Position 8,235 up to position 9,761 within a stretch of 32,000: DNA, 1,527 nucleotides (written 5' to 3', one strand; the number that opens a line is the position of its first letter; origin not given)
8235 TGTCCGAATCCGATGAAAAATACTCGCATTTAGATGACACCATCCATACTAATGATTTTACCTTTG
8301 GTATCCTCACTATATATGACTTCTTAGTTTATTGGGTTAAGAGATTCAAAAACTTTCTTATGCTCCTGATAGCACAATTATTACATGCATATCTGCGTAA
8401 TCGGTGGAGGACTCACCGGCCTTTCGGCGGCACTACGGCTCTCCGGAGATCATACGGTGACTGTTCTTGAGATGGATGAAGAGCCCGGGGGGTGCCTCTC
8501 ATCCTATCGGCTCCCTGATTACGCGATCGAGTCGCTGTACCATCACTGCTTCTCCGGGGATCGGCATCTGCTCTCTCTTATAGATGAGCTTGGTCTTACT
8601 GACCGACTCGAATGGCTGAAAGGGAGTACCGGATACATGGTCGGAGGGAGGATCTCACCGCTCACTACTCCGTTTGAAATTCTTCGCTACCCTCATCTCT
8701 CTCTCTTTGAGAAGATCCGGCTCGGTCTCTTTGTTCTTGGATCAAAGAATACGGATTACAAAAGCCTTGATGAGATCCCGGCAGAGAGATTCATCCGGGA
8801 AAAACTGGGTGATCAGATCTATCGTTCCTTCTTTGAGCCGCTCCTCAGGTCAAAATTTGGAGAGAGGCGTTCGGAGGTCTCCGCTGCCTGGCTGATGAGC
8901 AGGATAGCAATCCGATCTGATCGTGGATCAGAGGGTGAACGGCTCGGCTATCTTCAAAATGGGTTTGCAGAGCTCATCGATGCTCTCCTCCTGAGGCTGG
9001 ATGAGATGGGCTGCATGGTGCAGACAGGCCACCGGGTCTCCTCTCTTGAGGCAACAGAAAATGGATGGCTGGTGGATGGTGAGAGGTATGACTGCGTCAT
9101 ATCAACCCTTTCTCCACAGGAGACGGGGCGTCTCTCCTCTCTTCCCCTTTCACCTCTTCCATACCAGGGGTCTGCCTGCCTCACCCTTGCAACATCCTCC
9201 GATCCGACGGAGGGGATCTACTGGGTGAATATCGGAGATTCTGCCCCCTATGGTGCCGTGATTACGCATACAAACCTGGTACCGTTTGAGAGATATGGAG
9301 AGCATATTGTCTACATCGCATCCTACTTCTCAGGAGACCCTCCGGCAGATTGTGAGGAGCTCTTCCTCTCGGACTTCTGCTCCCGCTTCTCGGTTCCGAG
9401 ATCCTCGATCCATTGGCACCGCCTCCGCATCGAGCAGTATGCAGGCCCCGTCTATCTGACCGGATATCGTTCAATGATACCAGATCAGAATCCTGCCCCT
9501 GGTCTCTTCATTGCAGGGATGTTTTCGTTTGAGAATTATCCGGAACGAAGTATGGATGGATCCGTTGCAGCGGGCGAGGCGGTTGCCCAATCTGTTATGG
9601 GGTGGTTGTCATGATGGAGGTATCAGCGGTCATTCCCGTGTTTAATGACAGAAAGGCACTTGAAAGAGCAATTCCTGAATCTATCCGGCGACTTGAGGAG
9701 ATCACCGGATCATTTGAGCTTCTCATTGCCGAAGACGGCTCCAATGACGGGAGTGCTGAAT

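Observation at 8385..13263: Translationally coupled four-gene membrane module of unknown function: FAD-oxidoreductase, GT2, MprF-flippase-like and 'YYY' (DUF2298/TIGR03662-like)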

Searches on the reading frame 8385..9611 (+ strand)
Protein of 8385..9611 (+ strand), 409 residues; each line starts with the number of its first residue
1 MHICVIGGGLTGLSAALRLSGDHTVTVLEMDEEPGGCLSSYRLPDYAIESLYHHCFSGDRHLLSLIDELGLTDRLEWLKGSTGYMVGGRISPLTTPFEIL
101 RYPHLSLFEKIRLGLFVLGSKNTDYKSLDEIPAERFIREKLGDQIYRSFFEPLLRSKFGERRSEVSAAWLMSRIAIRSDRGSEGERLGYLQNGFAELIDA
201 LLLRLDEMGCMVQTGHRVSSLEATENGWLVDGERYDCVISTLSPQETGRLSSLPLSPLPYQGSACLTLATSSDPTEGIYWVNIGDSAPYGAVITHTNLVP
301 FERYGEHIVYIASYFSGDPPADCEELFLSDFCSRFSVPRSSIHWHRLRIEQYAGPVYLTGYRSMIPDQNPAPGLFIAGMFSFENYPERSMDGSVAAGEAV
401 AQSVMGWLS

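Call 8: search_protein_families(library=pfam, proteins=[window:8385-9611:+], max_evalue=0.01)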
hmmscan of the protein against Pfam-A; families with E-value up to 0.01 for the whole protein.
window:8385-9611:+ (409 aa): 4 families
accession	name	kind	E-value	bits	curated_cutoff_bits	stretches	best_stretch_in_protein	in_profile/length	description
PF01593.30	Amino_oxidase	-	1.8e-29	103.7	19.8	1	10-404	1-442/443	Flavin containing amine oxidoreductase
PF01266.30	DAO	-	1.9e-12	47.9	27.9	1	3-36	2-37/353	FAD dependent oxidoreductase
PF13450.12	NAD_binding_8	-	2.2e-11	44.3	21.9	1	5-69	1-68/68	NAD(P)-binding Rossmann-like domain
PF03486.20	HI0933_like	-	0.0098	15.8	50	0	2-35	2-36/244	HI0933-like protein Rossmann domain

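Call 9: search_protein_families(library=ncbifam, proteins=[window:8385-9611:+], max_evalue=0.01)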
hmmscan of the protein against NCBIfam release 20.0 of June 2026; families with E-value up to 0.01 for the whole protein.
window:8385-9611:+ (409 aa): 27 families (the best 25 are shown)
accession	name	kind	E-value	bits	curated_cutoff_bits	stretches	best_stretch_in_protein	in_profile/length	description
NF005560.0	PRK07233.1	equivalog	3.7e-130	434.7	252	1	1-404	1-428/435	hypothetical protein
TIGR03467.1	HpnE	equivalog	8e-25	88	283.05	1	4-250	2-269/430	hydroxysqualene dehydroxylase HpnE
NF005547.0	PRK07208.1-3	equivalog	6.8e-13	48.2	380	1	2-256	6-262/465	hypothetical protein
TIGR00562.1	proto_IX_ox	equivalog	8e-09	34.6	97.85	1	2-167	4-174/470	protoporphyrinogen oxidase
NF008841.0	PRK11883.1-1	equivalog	1.2e-08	34.4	517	1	1-76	4-83/453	protoporphyrinogen oxidase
TIGR02731.1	phytoene_desat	equivalog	4.6e-08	32.2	569.4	1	3-81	2-82/453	15-cis-phytoene desaturase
NF008845.0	PRK11883.1-5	equivalog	7.1e-07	27.9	560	1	2-159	6-177/468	protoporphyrinogen oxidase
NF005545.0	PRK07208.1-1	equivalog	1.5e-06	26.9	451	1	3-174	10-179/504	hypothetical protein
NF009410.0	PRK12771.1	subfamily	5.4e-06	25.3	516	1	2-47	140-185/566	NAD(P)-binding protein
TIGR02734.1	crtI_fam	subfamily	6.4e-06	25.1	238.1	1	3-42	1-41/504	phytoene desaturase family protein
TIGR02733.1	desat_CrtD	equivalog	1.8e-05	23.6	549.7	1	2-46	3-48/492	C-3',4' desaturase CrtD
NF045637.1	carotdesatCrtDProt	equivalog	8.2e-05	21.3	580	1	3-41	1-40/485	1-hydroxycarotenoid 3,4-desaturase CrtD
NF050086.1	pipecolate_AmaA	exception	0.00011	21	600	1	2-34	27-60/425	L-pipecolate oxidase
NF005546.0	PRK07208.1-2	equivalog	0.00015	20.5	418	0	104-174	140-208/527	hypothetical protein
NF009454.0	PRK12814.1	equivalog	0.00019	19.9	916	1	2-49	195-247/657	putative NADPH-dependent glutamate synthase small subunit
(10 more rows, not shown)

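Call 35: search_solved_structures(query=window:8385-9611:+, max_evalue=0.001)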
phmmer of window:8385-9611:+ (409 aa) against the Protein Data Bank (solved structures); distinct sequences matched with E-value up to 0.001: 5.
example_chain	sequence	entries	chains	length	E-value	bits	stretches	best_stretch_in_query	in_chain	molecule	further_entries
3lov_A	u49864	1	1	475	3.2e-08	35.9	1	3-166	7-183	Protoporphyrinogen oxidase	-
5mog_A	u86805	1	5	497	2.2e-06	29.8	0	2-83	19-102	Phytoene dehydrogenase, chloroplastic/chromoplastic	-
1f8r_A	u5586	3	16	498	4.8e-05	25.4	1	2-43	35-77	L-AMINO ACID OXIDASE | L-amino-acid oxidase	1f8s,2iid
1reo_A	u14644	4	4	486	0.00012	24.1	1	2-42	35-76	AHPLAAO | L-amino acid oxidase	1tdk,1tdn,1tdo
3i6d_A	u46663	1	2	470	0.00058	21.9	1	2-158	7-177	Protoporphyrinogen oxidase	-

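Call 63: find_homologous_proteins(query=window:8385-9611:+, max_evalue=0.00001)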
Query window:8385-9611:+ (409 aa): 1574 proteins with E <= 0.00001 among 8000 candidates; the best 120 are listed.
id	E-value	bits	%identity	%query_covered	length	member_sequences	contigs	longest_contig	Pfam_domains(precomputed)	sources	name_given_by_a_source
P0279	1.1e-275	932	99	100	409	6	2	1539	PF01266.31,PF01593.31,PF13450.13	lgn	-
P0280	2.0e-250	849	91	100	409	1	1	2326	PF01266.31,PF01593.31,PF13450.13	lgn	-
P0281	1.6e-240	816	86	100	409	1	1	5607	PF01266.31,PF01593.31,PF13450.13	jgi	-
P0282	6.3e-208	709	75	100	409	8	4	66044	PF01266.31,PF01593.31,PF13450.13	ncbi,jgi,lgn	-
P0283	1.2e-207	708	74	100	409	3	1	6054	PF01266.31,PF01593.31,PF13450.13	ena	-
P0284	6.7e-207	705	75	100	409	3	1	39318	PF01266.31,PF01593.31,PF13450.13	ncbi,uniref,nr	ncbi:MAG: NAD(P)/FAD-dependent oxidoreductase [Methanocalculus sp.]|uniref:NAD(P)/FAD-dependent oxid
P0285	1.2e-205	701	74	100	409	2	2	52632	PF01266.31,PF01593.31,PF13450.13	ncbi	-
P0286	1.4e-204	698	73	100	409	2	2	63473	PF01266.31,PF01593.31,PF13450.13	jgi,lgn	jgi:protoporphyrinogen oxidase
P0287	3.7e-204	696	73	100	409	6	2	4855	PF01266.31,PF01593.31,PF13450.13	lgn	-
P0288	1.2e-201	688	73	100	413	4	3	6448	PF01266.31,PF01593.31,PF13450.13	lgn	-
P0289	4.6e-192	656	73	94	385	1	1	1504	PF01593.31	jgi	-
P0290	2.7e-190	651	69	100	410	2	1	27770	PF01266.31,PF01593.31,PF13450.13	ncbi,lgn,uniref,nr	ncbi:NAD(P)/FAD-dependent oxidoreductase [Methanocalculus taiwanensis]|uniref:NAD(P)/FAD-dependent o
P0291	5.2e-188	643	68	100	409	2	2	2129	PF01266.31,PF01593.31,PF13450.13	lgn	-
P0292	6.1e-157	541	58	99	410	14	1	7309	PF01266.31,PF01593.31,PF13450.13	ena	-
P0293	8.2e-157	540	60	99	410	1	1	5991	PF01266.31,PF01593.31,PF13450.13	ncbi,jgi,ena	ncbi:MAG: NAD(P)/FAD-dependent oxidoreductase [Methanoculleus sp.]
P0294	1.0e-156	540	60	99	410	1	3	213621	PF01266.31,PF01593.31,PF13450.13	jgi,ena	jgi:protoporphyrinogen oxidase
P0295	1.1e-156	540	60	99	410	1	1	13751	PF01266.31,PF01593.31,PF13450.13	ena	-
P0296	1.2e-156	540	58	99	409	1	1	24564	PF01266.31,PF01593.31,PF13450.13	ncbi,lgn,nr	ncbi:MAG: hypothetical protein PWP08_773 [Methanofollis sp.]|nr:hypothetical protein [Methanofollis 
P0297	4.2e-156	538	59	99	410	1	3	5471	PF01266.31,PF01593.31,PF13450.13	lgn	-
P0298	2.1e-155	536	60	99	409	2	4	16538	PF01266.31,PF01593.31,PF13450.13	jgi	jgi:protoporphyrinogen oxidase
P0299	2.5e-155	535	57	99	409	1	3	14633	PF01266.31,PF01593.31,PF13450.13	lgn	-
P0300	2.6e-155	535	60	99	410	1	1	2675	PF01266.31,PF01593.31,PF13450.13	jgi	-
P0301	7.8e-155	534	57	99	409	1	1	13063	PF01266.31,PF01593.31,PF13450.13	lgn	-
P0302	1.1e-154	533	59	99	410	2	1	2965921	PF01266.31,PF01593.31,PF13450.13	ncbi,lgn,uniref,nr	ncbi:NAD(P)/FAD-dependent oxidoreductase [Methanofollis formosanus]|uniref:NAD(P)/FAD-dependent oxid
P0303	1.4e-154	533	58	99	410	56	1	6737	PF01266.31,PF01593.31,PF13450.13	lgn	-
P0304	2.3e-154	532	57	99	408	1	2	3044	PF01266.31,PF01593.31,PF13450.13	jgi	-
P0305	3.6e-154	532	57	99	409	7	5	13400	PF01266.31,PF01593.31,PF13450.13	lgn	-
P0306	4.9e-154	531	58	99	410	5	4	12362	PF01266.31,PF01593.31,PF13450.13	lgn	-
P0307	5.4e-154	531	59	99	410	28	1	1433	PF01266.31,PF01593.31,PF13450.13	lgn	-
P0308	5.6e-154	531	58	99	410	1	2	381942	PF01266.31,PF01593.31,PF13450.13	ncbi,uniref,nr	ncbi:NAD(P)/FAD-dependent oxidoreductase [Methanoculleus sp.]|uniref:NAD(P)/FAD-dependent oxidoreduc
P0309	5.9e-154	531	57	99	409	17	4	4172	PF01266.31,PF01593.31,PF13450.13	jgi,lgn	-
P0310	1.1e-153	530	57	99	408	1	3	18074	PF01266.31,PF01593.31,PF13450.13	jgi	-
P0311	1.5e-153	530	57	99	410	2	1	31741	PF01266.31,PF01593.31,PF13450.13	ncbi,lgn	-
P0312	1.9e-153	529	57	99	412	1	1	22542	PF01266.31,PF01593.31,PF13450.13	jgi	jgi:protoporphyrinogen oxidase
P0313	2.6e-153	529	57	99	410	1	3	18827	PF01266.31,PF01593.31,PF13450.13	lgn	-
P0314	2.9e-153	529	57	99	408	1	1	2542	PF01266.31,PF01593.31,PF13450.13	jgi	-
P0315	6.3e-153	527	58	100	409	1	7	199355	PF01266.31,PF01593.31,PF13450.13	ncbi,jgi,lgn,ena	jgi:protoporphyrinogen oxidase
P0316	6.9e-153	527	59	99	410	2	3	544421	PF01266.31,PF01593.31,PF13450.13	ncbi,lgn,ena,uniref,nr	ncbi:NAD(P)/FAD-dependent oxidoreductase [Methanoculleus sp. UBA430]|uniref:NAD(P)/FAD-dependent oxi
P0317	1.0e-152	527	57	99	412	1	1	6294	PF01266.31,PF01593.31,PF13450.13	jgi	jgi:protoporphyrinogen oxidase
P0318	1.2e-152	527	57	99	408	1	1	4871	PF01266.31,PF01593.31,PF13450.13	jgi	-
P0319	1.9e-152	526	58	99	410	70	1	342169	PF01266.31,PF01593.31,PF13450.13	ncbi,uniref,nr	ncbi:NAD(P)/FAD-dependent oxidoreductase [Methanoculleus bourgensis]|uniref:NAD(P)/FAD-dependent oxi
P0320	2.4e-152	526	57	99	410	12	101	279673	PF01266.31,PF01593.31,PF13450.13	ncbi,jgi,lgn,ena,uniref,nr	ncbi:NAD(P)/FAD-dependent oxidoreductase [Methanoculleus thermophilus]|jgi:protoporphyrinogen oxidas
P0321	2.7e-152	525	57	99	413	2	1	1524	PF01266.31,PF01593.31,PF13450.13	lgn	-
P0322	3.0e-152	525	58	99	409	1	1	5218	PF01266.31,PF01593.31,PF13450.13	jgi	jgi:protoporphyrinogen oxidase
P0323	3.3e-152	525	60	100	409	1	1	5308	PF01266.31,PF01593.31,PF13450.13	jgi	jgi:protoporphyrinogen oxidase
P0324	4.0e-152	525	57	99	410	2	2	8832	PF01266.31,PF01593.31,PF13450.13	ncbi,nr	ncbi:MAG: NAD(P)/FAD-dependent oxidoreductase [Methanomicrobiales archaeon]|nr:NAD(P)/FAD-dependent 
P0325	4.1e-152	525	58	100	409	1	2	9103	PF01266.31,PF01593.31,PF13450.13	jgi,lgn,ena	-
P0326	4.1e-152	525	58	100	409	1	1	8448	PF01266.31,PF01593.31,PF13450.13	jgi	-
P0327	5.3e-152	524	58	100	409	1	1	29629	PF01266.31,PF01593.31,PF13450.13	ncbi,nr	ncbi:MAG: NAD(P)/FAD-dependent oxidoreductase [Methanoculleus sp.]|nr:NAD(P)/FAD-dependent oxidoredu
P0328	5.3e-152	524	58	100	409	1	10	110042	PF01266.31,PF01593.31,PF13450.13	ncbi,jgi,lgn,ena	ncbi:MAG: NAD(P)/FAD-dependent oxidoreductase [Methanoculleus sp.]|jgi:protoporphyrinogen oxidase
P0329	5.6e-152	524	58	99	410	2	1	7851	PF01266.31,PF01593.31,PF13450.13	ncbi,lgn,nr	ncbi:MAG: NAD(P)/FAD-dependent oxidoreductase [Methanomicrobiales archaeon]|nr:NAD(P)/FAD-dependent 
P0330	7.1e-152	524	58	100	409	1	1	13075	PF01266.31,PF01593.31,PF13450.13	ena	-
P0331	7.2e-152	524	58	99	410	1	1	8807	PF01266.31,PF01593.31,PF13450.13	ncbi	-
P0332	7.5e-152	524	57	100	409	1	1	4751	PF01266.31,PF01593.31,PF13450.13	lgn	-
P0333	8.4e-152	524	57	100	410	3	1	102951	PF01266.31,PF01593.31,PF13450.13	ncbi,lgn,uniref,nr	ncbi:NAD(P)/FAD-dependent oxidoreductase [Methanoculleus sp.]|uniref:NAD(P)/FAD-dependent oxidoreduc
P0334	1.3e-151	523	58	99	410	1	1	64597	PF01266.31,PF01593.31,PF13450.13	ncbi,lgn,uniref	ncbi:NAD(P)/FAD-dependent oxidoreductase [Methanoculleus sp.]|uniref:NAD(P)/FAD-dependent oxidoreduc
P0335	1.7e-151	523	58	99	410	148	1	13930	PF01266.31,PF01593.31,PF13450.13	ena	-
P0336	1.8e-151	523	57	99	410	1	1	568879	PF01266.31,PF01593.31,PF13450.13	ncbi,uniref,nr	ncbi:NAD(P)/FAD-dependent oxidoreductase [Methanofollis fontis]|uniref:Amine oxidase n=1 Tax=Methano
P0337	2.1e-151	522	57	99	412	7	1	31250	PF01266.31,PF01593.31,PF13450.13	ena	-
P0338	2.3e-151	522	56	99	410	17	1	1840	PF01266.31,PF01593.31,PF13450.13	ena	-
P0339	2.7e-151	522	59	96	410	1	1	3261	PF01266.31,PF01593.31,PF13450.13,PF07992.21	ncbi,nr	ncbi:MAG TPA: NAD(P)/FAD-dependent oxidoreductase [Methanomicrobiales archaeon]|nr:NAD(P)/FAD-depend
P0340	3.8e-151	522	58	99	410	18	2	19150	PF01266.31,PF01593.31,PF13450.13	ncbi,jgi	jgi:protoporphyrinogen oxidase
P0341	4.3e-151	521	57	99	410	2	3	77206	PF01266.31,PF01593.31,PF13450.13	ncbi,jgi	-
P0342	5.9e-151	521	58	99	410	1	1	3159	PF01266.31,PF01593.31,PF13450.13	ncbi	-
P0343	6.1e-151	521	59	99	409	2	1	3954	PF01266.31,PF01593.31,PF13450.13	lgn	-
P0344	6.2e-151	521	57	100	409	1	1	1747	PF01266.31,PF01593.31,PF13450.13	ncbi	-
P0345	8.1e-151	521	58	100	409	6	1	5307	PF01266.31,PF01593.31,PF13450.13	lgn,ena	-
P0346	8.6e-151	520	58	99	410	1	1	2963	PF01266.31,PF01593.31,PF13450.13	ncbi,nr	ncbi:MAG: NAD(P)/FAD-dependent oxidoreductase [Methanomicrobiales archaeon]|nr:NAD(P)/FAD-dependent 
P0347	9.6e-151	520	57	99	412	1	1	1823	PF01266.31,PF01593.31,PF13450.13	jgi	jgi:protoporphyrinogen oxidase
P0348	1.2e-150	520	57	99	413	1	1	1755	PF01266.31,PF01593.31,PF13450.13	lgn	-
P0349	1.2e-150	520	56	99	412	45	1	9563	PF01266.31,PF01593.31,PF13450.13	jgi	jgi:protoporphyrinogen oxidase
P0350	1.2e-150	520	58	97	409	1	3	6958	PF01266.31,PF01593.31,PF13450.13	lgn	-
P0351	1.5e-150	520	58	96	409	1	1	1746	PF01266.31,PF01593.31,PF13450.13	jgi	jgi:protoporphyrinogen oxidase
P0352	1.8e-150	519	57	99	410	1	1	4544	PF01266.31,PF01593.31,PF13450.13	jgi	-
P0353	2.0e-150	519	57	97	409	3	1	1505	PF01266.31,PF01593.31,PF13450.13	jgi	-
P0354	2.4e-150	519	57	99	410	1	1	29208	PF01266.31,PF01593.31,PF13450.13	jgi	jgi:protoporphyrinogen oxidase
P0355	2.4e-150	519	55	96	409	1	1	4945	PF01266.31,PF01593.31,PF13450.13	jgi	-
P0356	2.5e-150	519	56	99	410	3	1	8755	PF01266.31,PF01593.31,PF13450.13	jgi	jgi:protoporphyrinogen oxidase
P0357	2.6e-150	519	57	97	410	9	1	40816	PF01266.31,PF01593.31,PF13450.13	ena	-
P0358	3.4e-150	518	60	99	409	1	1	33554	PF01266.31,PF01593.31,PF13450.13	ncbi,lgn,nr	ncbi:MAG: amine oxidase [Methanoculleus sp. SDB]|nr:MAG: amine oxidase [Methanoculleus sp. SDB]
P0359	3.5e-150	518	56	99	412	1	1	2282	PF01266.31,PF01593.31,PF13450.13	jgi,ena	jgi:protoporphyrinogen oxidase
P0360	3.7e-150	518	54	100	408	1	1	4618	PF01266.31,PF01593.31,PF13450.13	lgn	-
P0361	3.8e-150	518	56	99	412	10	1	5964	PF01266.31,PF01593.31,PF13450.13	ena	-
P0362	4.1e-150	518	56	99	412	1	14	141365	PF01266.31,PF01593.31,PF13450.13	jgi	jgi:protoporphyrinogen oxidase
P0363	4.2e-150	518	56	99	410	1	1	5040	PF01266.31,PF01593.31,PF13450.13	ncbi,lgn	-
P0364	4.5e-150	518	57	97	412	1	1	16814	PF01266.31,PF01593.31,PF13450.13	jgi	jgi:protoporphyrinogen oxidase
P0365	5.0e-150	518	57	99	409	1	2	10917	PF01266.31,PF01593.31,PF13450.13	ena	-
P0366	5.1e-150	518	58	98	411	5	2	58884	PF01266.31,PF01593.31,PF13450.13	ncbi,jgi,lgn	-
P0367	5.4e-150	518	56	99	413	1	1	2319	PF01266.31,PF01593.31,PF13450.13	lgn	-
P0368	5.4e-150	518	57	99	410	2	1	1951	PF01266.31,PF01593.31,PF13450.13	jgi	-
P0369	5.8e-150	518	57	99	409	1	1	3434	PF01266.31,PF01593.31,PF13450.13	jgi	jgi:protoporphyrinogen oxidase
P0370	6.2e-150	518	58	99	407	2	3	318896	PF01266.31,PF01593.31,PF13450.13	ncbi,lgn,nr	ncbi:MAG: NAD(P)/FAD-dependent oxidoreductase [Methanomicrobiales archaeon]|nr:NAD(P)/FAD-dependent 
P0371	6.2e-150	518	57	100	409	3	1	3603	PF01266.31,PF01593.31,PF13450.13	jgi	jgi:protoporphyrinogen oxidase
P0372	6.2e-150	518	58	99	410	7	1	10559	PF01266.31,PF01593.31,PF13450.13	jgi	-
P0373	8.2e-150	517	57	99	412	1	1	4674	PF01266.31,PF01593.31,PF13450.13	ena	-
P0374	9.0e-150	517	57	99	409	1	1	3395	PF01266.31,PF01593.31,PF13450.13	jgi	jgi:protoporphyrinogen oxidase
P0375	9.1e-150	517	57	99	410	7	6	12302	PF01266.31,PF01593.31,PF13450.13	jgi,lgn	jgi:protoporphyrinogen oxidase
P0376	1.1e-149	517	57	100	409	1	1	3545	PF01266.31,PF01593.31,PF13450.13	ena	-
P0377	1.1e-149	517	57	99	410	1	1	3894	PF01266.31,PF01593.31,PF13450.13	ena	-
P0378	1.2e-149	517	57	99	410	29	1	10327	PF01266.31,PF01593.31,PF13450.13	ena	-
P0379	1.4e-149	516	57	99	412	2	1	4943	PF01266.31,PF01593.31,PF13450.13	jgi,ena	-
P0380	1.7e-149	516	55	99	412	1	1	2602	PF01266.31,PF01593.31,PF13450.13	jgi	jgi:protoporphyrinogen oxidase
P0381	2.0e-149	516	57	99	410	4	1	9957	PF01266.31,PF01593.31,PF13450.13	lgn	-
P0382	2.3e-149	516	56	95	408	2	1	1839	PF01266.31,PF01593.31,PF13450.13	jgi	-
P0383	2.4e-149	516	58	99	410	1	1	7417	PF01266.31,PF01593.31,PF13450.13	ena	-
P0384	2.5e-149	516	56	99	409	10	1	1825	PF01266.31,PF01593.31,PF13450.13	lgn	-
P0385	2.5e-149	516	57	99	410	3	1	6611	PF01266.31,PF01593.31,PF13450.13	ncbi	-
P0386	2.5e-149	516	58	99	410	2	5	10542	PF01266.31,PF01593.31,PF13450.13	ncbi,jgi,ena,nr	ncbi:MAG: NAD(P)/FAD-dependent oxidoreductase [Methanomicrobiales archaeon]|nr:NAD(P)/FAD-dependent 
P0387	2.6e-149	516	56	96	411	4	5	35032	PF01266.31,PF01593.31,PF13450.13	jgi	jgi:protoporphyrinogen oxidase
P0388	3.0e-149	515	56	95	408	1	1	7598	PF01266.31,PF01593.31,PF13450.13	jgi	jgi:protoporphyrinogen oxidase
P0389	3.1e-149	515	57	99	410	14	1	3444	PF01266.31,PF01593.31,PF13450.13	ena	-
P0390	3.1e-149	515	56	99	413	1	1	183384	PF01266.31,PF01593.31,PF13450.13,PF00890.31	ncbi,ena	-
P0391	3.2e-149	515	57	99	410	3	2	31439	PF01266.31,PF01593.31,PF13450.13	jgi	jgi:protoporphyrinogen oxidase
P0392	3.6e-149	515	56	99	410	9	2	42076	PF01266.31,PF01593.31,PF13450.13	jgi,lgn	jgi:protoporphyrinogen oxidase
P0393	3.7e-149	515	57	99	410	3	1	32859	PF01266.31,PF01593.31,PF13450.13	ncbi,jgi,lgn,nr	ncbi:MAG: hypothetical protein PWQ69_672 [Methanomicrobiaceae archaeon]|nr:hypothetical protein [Met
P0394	4.4e-149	515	56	99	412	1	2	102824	PF01266.31,PF01593.31,PF13450.13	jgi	jgi:protoporphyrinogen oxidase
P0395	4.7e-149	515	57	100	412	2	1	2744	PF01266.31,PF01593.31,PF13450.13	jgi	jgi:protoporphyrinogen oxidase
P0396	4.8e-149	515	57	99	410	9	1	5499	PF01266.31,PF01593.31,PF13450.13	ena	-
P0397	4.8e-149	515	58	99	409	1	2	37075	PF01266.31,PF01593.31,PF13450.13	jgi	jgi:protoporphyrinogen oxidase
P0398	5.1e-149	515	57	99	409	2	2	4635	PF01266.31,PF01593.31,PF13450.13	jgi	jgi:protoporphyrinogen oxidase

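Call 66: search_dna_similar(query=window:8385-9611:+, collection=plasmids, mode=protein, max_evalue=1e-8, max_rows=25)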
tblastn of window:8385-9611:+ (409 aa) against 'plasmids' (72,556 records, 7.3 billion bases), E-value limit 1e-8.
Records with a match: 8; places in all: 8; records where one place covers at least 80% of the query: 7.
Best place of each record, by identity: <60% 8.
By first word of the organism name: Rhizobium 4; Embleya 1; Burkholderia 1; Agrobacterium 1; Rhodobacteraceae 1.
By predicted mobility (MOB-suite, as given by PLSDB): non-mobilizable 6; mobilizable 1; conjugative 1.
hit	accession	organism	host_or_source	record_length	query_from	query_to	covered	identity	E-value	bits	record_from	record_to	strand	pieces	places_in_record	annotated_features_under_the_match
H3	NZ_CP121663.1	Rhizobium sp. CB3090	Gliricidia sp.,cell culture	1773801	2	404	99%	28.9%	6e-35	144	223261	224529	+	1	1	record has no annotation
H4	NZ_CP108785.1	Embleya sp. NBC_00888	-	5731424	3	387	94%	29.8%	2e-34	142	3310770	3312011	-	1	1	none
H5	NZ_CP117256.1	Rhizobium tumorigenes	Rubus sp.,pure bacterial culture,Aerial ...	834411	23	405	94%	29.1%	7e-32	135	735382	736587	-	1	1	NAD(P)/FAD-dependent oxidoreductase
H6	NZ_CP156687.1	Burkholderia stagnalis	Bacterial cells,soils collected in ...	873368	3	402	98%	27.8%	7e-31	132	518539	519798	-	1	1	NAD(P)/FAD-dependent oxidoreductase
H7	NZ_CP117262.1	Rhizobium tumorigenes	Rubus sp.,pure bacterial culture,Aerial ...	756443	23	405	94%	28.9%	6e-31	132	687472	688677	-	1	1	NAD(P)/FAD-dependent oxidoreductase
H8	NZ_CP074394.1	Agrobacterium salinitolerans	Cotton,tiaaue sample,root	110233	23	404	93%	28.6%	1e-33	140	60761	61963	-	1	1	NAD(P)/FAD-dependent oxidoreductase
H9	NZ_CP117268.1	Rhizobium rhododendri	Rhododendron sp.,pure bacterial ...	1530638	23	404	93%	27.9%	1e-30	132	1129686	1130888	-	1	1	record has no annotation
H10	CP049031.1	Rhodobacteraceae bacterium SC52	Apostichopus japonicus,pure ...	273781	23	320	73%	29.0%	1e-28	125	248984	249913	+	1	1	NAD(P)/FAD-dependent oxidoreductase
